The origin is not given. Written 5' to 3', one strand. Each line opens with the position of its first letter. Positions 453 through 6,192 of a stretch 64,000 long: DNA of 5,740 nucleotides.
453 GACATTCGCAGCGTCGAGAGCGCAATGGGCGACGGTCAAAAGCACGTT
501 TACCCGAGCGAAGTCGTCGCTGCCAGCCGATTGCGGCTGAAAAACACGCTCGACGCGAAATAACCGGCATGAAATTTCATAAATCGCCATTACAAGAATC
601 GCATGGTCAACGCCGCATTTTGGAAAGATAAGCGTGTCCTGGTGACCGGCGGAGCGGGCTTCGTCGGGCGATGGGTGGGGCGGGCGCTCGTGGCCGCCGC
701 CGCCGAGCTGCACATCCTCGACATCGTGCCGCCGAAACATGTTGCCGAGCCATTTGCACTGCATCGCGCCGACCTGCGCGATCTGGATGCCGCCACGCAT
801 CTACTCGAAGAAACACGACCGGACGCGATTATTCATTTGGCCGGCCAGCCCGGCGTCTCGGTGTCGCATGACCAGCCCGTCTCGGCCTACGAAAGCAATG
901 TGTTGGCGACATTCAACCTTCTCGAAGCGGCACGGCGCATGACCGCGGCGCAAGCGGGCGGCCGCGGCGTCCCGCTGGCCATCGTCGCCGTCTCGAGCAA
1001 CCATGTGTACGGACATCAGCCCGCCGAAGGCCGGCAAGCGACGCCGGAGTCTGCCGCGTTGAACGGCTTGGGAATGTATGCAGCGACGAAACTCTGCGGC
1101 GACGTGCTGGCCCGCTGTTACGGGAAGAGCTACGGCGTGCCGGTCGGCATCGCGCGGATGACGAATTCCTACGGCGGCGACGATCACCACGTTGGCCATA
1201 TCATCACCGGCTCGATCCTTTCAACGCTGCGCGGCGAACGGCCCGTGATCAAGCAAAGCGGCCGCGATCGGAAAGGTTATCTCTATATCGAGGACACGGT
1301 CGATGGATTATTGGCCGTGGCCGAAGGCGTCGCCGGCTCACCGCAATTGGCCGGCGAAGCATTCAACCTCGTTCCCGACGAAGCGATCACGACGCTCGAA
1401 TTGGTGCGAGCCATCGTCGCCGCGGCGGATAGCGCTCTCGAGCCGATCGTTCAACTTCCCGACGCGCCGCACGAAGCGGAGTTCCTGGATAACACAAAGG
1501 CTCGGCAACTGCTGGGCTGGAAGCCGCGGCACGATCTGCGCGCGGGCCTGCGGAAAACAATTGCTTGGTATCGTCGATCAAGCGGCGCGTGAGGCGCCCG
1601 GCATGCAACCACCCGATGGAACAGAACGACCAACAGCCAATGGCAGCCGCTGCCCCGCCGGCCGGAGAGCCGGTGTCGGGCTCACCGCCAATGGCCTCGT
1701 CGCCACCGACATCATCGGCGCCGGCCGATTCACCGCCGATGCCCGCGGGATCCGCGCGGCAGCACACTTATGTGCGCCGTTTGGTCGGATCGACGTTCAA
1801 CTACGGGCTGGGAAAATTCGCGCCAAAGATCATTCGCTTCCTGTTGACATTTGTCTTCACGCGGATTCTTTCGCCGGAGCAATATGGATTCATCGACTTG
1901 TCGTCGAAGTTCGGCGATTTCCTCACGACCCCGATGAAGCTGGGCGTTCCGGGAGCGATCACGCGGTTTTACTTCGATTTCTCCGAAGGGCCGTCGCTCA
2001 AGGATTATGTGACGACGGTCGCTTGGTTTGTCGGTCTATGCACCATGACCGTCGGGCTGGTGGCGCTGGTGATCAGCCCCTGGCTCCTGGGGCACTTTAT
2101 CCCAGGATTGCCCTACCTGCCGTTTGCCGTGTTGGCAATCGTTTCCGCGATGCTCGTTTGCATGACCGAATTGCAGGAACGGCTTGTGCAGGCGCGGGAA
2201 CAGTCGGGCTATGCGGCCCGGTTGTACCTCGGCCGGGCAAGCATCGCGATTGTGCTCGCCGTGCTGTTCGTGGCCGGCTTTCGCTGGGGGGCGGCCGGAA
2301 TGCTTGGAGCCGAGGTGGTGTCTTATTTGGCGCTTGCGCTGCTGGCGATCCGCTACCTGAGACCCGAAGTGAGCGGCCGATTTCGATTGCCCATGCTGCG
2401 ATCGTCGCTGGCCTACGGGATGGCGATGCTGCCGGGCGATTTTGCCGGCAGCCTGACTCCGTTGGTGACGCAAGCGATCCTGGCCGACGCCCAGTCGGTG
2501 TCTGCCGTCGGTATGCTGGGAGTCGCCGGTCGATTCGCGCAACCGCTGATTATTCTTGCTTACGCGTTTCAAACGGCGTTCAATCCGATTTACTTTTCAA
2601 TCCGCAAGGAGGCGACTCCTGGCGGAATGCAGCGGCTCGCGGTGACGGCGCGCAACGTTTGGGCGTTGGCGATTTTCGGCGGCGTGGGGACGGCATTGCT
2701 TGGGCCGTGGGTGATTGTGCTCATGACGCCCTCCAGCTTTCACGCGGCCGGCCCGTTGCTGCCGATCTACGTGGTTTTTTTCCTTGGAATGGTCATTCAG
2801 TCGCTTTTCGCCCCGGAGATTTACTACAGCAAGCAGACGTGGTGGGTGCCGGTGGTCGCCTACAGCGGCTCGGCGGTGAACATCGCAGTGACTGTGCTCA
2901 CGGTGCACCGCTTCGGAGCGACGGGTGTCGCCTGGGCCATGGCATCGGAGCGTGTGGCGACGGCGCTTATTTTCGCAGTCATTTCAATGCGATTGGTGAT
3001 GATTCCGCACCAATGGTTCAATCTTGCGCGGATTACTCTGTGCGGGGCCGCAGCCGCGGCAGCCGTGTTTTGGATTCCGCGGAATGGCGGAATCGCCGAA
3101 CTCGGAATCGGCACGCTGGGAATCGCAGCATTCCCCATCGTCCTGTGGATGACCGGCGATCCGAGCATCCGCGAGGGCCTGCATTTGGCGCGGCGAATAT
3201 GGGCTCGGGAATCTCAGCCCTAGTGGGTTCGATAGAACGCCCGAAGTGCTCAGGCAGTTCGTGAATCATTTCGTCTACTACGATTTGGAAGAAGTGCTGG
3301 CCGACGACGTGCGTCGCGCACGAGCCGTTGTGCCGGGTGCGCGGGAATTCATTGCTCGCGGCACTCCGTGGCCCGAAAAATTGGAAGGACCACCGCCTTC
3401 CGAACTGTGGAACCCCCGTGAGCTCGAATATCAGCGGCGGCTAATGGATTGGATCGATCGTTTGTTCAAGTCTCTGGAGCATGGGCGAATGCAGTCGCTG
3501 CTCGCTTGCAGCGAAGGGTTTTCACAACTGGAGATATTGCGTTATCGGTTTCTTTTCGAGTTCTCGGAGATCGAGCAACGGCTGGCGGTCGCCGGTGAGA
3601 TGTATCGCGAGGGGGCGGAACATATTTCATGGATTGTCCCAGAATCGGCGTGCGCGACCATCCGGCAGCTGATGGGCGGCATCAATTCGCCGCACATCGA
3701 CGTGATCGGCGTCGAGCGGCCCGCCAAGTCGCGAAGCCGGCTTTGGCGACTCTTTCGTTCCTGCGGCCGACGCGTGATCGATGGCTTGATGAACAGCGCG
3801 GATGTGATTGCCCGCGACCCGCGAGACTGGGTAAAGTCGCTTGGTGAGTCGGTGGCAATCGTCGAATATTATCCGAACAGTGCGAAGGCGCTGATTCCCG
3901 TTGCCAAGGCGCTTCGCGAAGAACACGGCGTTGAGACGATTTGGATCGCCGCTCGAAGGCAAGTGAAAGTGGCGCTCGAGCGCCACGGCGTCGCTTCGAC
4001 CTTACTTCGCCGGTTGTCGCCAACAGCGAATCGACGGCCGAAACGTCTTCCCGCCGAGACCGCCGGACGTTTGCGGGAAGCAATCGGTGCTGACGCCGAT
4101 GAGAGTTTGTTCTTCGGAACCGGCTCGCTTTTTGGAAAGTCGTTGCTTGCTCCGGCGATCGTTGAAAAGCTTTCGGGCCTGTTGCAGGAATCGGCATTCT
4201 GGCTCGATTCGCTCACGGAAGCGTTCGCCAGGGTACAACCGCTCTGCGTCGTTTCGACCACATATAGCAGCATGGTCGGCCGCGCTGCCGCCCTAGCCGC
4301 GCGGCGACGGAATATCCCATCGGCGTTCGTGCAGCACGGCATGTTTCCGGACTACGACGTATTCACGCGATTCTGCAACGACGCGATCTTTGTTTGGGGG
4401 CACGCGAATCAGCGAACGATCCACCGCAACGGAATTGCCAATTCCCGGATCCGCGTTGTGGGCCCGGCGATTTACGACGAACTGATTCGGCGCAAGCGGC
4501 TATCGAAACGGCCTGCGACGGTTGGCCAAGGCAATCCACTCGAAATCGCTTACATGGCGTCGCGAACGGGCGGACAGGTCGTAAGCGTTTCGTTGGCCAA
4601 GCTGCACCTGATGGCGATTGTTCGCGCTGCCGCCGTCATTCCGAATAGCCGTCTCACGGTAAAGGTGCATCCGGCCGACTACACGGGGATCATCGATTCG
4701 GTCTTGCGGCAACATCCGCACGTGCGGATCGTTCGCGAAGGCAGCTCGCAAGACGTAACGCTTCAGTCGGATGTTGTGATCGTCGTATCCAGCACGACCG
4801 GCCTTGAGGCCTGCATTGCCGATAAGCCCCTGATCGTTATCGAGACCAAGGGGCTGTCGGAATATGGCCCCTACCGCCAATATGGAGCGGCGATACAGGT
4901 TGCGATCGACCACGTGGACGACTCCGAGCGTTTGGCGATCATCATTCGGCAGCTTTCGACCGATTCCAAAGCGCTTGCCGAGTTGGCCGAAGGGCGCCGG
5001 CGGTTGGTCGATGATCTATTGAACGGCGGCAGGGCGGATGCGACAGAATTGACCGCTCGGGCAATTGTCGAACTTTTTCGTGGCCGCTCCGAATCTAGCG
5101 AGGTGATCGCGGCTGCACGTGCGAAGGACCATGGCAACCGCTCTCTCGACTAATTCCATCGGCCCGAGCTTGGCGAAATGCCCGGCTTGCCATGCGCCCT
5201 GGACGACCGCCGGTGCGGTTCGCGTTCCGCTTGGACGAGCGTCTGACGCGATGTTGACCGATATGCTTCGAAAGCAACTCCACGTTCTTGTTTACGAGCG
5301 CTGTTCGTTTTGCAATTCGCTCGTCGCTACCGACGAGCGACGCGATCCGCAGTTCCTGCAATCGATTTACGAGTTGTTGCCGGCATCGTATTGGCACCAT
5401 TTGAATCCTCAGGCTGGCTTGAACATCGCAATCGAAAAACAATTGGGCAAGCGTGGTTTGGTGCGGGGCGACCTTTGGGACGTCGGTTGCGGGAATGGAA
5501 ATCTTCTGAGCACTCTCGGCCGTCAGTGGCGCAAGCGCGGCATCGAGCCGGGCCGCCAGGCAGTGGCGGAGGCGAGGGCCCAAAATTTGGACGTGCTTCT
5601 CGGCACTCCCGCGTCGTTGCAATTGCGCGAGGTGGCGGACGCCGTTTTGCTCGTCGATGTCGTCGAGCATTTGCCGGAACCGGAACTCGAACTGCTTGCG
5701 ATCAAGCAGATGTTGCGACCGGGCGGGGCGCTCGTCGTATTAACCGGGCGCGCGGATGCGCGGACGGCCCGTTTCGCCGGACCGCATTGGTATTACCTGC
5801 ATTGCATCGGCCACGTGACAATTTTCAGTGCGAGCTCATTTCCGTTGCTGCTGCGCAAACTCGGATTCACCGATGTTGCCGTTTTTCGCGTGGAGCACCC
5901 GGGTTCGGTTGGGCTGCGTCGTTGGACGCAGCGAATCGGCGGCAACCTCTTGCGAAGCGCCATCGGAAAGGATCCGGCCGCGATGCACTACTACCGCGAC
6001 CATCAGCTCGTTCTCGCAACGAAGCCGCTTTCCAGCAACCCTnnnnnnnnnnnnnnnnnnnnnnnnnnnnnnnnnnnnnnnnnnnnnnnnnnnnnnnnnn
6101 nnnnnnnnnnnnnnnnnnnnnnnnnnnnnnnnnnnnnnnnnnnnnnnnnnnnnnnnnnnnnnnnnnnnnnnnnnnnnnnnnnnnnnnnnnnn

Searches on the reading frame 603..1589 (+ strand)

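Call 6: search_protein_families(library=pfam, proteins=[window:603-1589:+], max_evalue=0.001)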
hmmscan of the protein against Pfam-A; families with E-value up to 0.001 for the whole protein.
window:603-1589:+ (329 aa): 6 families
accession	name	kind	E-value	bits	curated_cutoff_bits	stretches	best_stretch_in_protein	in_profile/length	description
PF01370.27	Epimerase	-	2.6e-42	145.3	20.9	1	12-246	1-231/240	NAD dependent epimerase/dehydratase family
PF16363.11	GDP_Man_Dehyd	-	3.2e-41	142.3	27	1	13-319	1-332/332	GDP-mannose 4,6 dehydratase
PF04321.23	RmlD_sub_bind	-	1.7e-13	50.7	27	1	11-309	2-272/287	RmlD substrate binding domain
PF01073.25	3Beta_HSD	-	1.1e-06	28.3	22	1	13-113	1-106/280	3-beta hydroxysteroid dehydrogenase/isomerase family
PF07993.18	NAD_binding_4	-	1.1e-05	25.2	20.1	1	74-190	90-208/258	Male sterility protein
PF02719.21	Polysacc_synt_2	-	1.7e-05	24.6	20.2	1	55-114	60-119/293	Polysaccharide biosynthesis protein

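Call 68: search_protein_families(library=ncbifam, proteins=[window:603-1589:+], max_evalue=0.00001)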
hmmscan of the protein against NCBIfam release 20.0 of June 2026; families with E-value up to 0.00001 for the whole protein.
window:603-1589:+ (329 aa): 19 families
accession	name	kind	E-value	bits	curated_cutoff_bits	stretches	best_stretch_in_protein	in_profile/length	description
TIGR01181.1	dTDP_gluc_dehyt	equivalog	1.1e-43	149.5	365.1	1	11-325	1-313/321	dTDP-glucose 4,6-dehydratase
TIGR02622.1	CDP_4_6_dhtase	equivalog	6e-42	144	278.45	1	6-325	1-332/352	CDP-glucose 4,6-dehydratase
NF007490.0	PRK10084.1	subfamily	8.4e-32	110.5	649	1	11-324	2-335/361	dTDP-glucose 4,6-dehydratase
NF007582.0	PRK10217.1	equivalog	1.2e-31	110.1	698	1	10-324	2-332/355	dTDP-glucose 4,6-dehydratase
TIGR01179.1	galE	equivalog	7.7e-23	80.8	262.3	1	11-326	1-328/332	UDP-glucose 4-epimerase GalE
TIGR04180.1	EDH_00030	hypoth_equivalog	2.7e-22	79.2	475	1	12-310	1-296/297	NAD-dependent 4,6-dehydratase LegB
NF007956.0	PRK10675.1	subfamily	5e-13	48.9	394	1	11-141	2-133/338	UDP-glucose 4-epimerase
NF047922.1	GDPFucSynFcl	equivalog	2.3e-12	47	500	1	9-324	2-302/308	GDP-L-fucose synthase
TIGR03466.1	HpnA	hypoth_equivalog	1.4e-11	43.8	367.65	1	11-214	2-194/327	hopanoid-associated sugar epimerase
TIGR01214.1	rmlD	equivalog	2.4e-11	43.3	224.05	1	11-176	1-141/285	dTDP-4-dehydrorhamnose reductase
TIGR01472.1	gmd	equivalog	2.8e-11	43.2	415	1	47-179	52-175/342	GDP-mannose 4,6-dehydratase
NF011728.1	PRK15181.1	equivalog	9.5e-10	38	760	1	74-323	92-337/348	Vi polysaccharide biosynthesis UDP-N-acetylglucosaminuronic acid C-4 epimerase TviC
NF042422.1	oxyalk_red_OleD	equivalog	2.5e-09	37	580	1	11-277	2-252/329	2-alkyl-3-oxoalkanoate reductase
NF005893.0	PRK07856.1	equivalog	5.8e-09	35.6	255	1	7-141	7-144/255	SDR family oxidoreductase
NF042423.1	oxyalk_red_Shew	equivalog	6.9e-08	31.9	580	1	9-276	8-258/331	2-alkyl-3-oxoalkanoate reductase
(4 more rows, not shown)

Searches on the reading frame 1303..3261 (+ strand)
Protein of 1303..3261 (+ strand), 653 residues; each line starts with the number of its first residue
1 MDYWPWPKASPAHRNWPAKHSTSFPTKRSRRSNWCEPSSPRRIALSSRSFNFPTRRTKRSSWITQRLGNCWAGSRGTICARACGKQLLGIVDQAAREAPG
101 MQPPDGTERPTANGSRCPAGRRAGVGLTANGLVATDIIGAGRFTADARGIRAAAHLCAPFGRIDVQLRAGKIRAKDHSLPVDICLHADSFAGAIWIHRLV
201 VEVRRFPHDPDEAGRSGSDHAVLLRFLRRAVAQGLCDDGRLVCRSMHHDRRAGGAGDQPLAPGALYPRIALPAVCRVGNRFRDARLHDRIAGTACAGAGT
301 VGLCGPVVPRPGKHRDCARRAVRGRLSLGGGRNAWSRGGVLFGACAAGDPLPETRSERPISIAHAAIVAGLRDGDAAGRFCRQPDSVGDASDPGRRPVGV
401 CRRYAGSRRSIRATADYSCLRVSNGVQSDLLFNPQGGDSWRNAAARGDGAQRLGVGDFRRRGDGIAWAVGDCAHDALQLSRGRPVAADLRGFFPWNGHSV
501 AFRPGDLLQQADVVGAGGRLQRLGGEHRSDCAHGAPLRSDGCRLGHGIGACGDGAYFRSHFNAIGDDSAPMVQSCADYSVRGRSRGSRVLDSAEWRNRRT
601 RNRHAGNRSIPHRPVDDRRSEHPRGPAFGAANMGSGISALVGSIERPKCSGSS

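Call 6: search_protein_families(library=pfam, proteins=[window:1303-3261:+], max_evalue=0.001)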
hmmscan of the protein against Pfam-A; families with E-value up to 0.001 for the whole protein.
window:1303-3261:+ (653 aa): 0 families

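Call 24: search_protein_families(library=pfam, proteins=[window:1565-3220:+], max_evalue=0.001)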
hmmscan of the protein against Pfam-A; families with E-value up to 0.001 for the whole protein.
window:1565-3220:+ (552 aa): 2 families
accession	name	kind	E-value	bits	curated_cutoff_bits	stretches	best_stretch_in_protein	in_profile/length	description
PF01943.22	Polysacc_synt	-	3.1e-12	46.9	28.2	1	77-342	5-269/274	Polysaccharide biosynthesis protein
PF13440.11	Polysacc_synt_3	-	3.5e-07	30.2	23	1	97-349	1-246/293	Polysaccharide biosynthesis protein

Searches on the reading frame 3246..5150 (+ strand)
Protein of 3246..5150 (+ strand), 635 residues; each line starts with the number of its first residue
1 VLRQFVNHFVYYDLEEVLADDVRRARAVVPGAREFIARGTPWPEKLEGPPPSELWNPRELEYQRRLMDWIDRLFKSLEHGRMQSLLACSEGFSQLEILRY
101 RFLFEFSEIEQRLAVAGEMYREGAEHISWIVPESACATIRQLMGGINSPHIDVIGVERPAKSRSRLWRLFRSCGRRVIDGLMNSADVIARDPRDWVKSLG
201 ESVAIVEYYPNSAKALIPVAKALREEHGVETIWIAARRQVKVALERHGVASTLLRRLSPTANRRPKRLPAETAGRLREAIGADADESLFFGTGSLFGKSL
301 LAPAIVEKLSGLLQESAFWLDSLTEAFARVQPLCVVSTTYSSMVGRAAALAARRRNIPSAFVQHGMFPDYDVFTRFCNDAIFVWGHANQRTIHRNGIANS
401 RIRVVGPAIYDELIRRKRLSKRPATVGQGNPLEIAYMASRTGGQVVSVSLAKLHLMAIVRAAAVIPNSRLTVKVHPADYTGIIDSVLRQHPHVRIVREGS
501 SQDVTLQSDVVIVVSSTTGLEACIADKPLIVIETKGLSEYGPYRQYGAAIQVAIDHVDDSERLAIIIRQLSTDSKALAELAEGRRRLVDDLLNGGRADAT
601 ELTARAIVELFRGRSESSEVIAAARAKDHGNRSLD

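Call 6: search_protein_families(library=pfam, proteins=[window:3246-5150:+], max_evalue=0.001)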
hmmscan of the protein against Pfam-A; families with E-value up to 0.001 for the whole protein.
window:3246-5150:+ (635 aa): 2 families
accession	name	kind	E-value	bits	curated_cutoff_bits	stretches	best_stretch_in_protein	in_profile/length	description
PF05159.20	Capsule_synth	-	3.8e-06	27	20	1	459-532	178-261/310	Capsule polysaccharide biosynthesis protein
PF02350.25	Epimerase_2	-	0.00011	21.7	30.6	1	347-533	82-285/347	UDP-N-acetylglucosamine 2-epimerase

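Call 38: search_protein_families(library=ncbifam, proteins=[window:3246-5150:+], max_evalue=0.01)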
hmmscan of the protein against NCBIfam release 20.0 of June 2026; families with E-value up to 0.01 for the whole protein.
window:3246-5150:+ (635 aa): 3 families
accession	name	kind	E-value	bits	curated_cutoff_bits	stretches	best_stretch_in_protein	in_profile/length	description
TIGR04396.2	surf_polysacc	subfamily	3.2e-10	39.7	125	1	463-534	219-291/427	surface carbohydrate biosynthesis protein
NF046086.1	BFO_1060_trans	domain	2.3e-07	30.3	200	1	456-589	209-342/365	BFO_1060 family glycosyltransferase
TIGR04326.1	O_ant_LIC13510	subfamily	0.0041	15.5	250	1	373-544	391-556/602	TIGR04326 family surface carbohydrate biosynthesis protein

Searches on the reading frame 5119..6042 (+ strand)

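Call 24: search_protein_families(library=pfam, proteins=[window:5119-6042:+], max_evalue=0.001)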
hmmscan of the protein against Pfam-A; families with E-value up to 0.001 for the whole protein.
window:5119-6042:+ (308 aa): 7 families
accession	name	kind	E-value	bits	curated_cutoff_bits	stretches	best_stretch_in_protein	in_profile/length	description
PF13489.12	Methyltransf_23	-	1.5e-16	61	27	1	107-254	14-163/164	Methyltransferase domain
PF08241.18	Methyltransf_11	-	2.3e-10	41.4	21.2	1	121-207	2-95/95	Methyltransferase domain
PF08242.18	Methyltransf_12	-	1.7e-08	35.5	30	1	121-205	2-98/98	Methyltransferase domain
PF13649.12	Methyltransf_25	-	2.4e-07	31.8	27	1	121-203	3-97/97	Methyltransferase domain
PF08003.17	Methyltransf_9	-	6.7e-06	25.7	23.8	1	120-260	120-270/315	Protein of unknown function (DUF1698)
PF07021.18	MetW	-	8.9e-05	22.6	21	1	120-163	18-63/193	Methionine biosynthesis protein MetW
PF13847.12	Methyltransf_31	-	0.00072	19.7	27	0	120-211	8-113/145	Methyltransferase domain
